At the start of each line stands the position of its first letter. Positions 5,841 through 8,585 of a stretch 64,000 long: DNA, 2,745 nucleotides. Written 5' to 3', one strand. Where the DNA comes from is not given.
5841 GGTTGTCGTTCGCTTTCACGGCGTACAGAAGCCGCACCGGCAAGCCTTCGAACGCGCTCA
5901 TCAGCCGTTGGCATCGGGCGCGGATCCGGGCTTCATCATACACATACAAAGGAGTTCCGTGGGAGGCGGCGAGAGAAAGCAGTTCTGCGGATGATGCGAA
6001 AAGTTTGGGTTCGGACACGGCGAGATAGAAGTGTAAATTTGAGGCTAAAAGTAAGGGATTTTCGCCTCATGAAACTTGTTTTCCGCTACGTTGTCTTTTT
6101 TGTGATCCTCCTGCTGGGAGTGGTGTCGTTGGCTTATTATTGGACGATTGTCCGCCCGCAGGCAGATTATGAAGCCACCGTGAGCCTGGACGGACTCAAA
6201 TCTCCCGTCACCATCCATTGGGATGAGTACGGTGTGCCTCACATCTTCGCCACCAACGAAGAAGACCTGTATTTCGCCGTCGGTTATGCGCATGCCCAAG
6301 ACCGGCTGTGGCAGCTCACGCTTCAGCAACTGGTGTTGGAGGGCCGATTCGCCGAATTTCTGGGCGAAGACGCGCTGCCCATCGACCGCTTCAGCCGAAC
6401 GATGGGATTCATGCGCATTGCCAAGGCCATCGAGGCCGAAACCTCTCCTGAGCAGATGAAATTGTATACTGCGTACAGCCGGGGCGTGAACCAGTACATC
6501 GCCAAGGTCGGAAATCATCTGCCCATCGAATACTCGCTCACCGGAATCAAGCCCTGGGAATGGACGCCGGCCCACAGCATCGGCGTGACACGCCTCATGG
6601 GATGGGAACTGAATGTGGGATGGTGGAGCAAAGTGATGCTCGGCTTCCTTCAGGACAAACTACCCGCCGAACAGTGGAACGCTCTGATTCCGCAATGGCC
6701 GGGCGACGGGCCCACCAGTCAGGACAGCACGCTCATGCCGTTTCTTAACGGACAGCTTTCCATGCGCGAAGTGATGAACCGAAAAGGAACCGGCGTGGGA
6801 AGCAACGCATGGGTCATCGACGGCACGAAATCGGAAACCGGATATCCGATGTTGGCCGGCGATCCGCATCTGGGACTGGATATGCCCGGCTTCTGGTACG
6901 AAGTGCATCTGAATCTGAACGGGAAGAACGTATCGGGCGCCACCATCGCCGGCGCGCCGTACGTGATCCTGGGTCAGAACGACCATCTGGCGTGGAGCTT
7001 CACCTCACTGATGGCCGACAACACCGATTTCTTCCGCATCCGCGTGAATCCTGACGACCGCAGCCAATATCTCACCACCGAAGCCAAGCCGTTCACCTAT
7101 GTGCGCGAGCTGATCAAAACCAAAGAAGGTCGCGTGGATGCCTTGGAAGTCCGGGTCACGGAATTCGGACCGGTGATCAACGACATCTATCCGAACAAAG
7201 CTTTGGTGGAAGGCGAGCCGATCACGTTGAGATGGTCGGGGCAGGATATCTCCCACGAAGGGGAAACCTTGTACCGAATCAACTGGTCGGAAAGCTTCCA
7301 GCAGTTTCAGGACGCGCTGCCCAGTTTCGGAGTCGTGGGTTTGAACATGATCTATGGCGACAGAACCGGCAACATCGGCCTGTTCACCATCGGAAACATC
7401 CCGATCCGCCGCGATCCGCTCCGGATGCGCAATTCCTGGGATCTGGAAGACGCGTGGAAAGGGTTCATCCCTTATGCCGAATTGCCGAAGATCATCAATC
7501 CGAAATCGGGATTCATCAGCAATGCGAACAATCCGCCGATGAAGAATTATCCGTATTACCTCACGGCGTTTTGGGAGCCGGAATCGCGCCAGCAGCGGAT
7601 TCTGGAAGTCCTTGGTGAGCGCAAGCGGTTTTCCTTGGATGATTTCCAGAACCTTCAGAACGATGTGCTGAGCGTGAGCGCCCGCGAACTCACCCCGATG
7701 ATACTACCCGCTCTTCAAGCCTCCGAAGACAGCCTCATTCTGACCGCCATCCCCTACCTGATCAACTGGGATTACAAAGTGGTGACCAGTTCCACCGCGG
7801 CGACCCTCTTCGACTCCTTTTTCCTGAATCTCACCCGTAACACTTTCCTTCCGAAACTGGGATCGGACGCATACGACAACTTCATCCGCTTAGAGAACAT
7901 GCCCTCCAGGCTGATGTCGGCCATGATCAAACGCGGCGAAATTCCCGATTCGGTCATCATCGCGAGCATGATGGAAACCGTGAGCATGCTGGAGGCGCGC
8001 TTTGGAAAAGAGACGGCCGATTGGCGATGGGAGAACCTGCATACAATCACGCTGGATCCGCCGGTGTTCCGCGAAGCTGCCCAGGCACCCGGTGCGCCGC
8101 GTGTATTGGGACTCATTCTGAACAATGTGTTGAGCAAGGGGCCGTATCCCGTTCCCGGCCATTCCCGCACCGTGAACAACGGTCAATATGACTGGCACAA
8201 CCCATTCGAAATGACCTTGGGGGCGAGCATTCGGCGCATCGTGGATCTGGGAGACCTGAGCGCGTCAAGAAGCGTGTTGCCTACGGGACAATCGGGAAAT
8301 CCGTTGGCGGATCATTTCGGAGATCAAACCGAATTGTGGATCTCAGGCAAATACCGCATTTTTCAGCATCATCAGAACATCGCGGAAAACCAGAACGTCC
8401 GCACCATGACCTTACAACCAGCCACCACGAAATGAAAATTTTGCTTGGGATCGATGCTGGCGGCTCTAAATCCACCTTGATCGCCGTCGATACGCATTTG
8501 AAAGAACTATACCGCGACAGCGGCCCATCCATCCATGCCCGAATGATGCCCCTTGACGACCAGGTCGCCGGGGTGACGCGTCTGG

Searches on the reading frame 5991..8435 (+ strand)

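Call 71: search_protein_families(library=pfam, proteins=[window:5991-8435:+], max_evalue=0.00001)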
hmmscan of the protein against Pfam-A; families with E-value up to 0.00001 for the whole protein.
window:5991-8435:+ (814 aa): 1 family
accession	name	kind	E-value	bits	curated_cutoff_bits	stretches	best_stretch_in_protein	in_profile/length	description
PF01804.23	Penicil_amidase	-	1.7e-200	669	21.3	1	72-792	1-667/675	Penicillin amidase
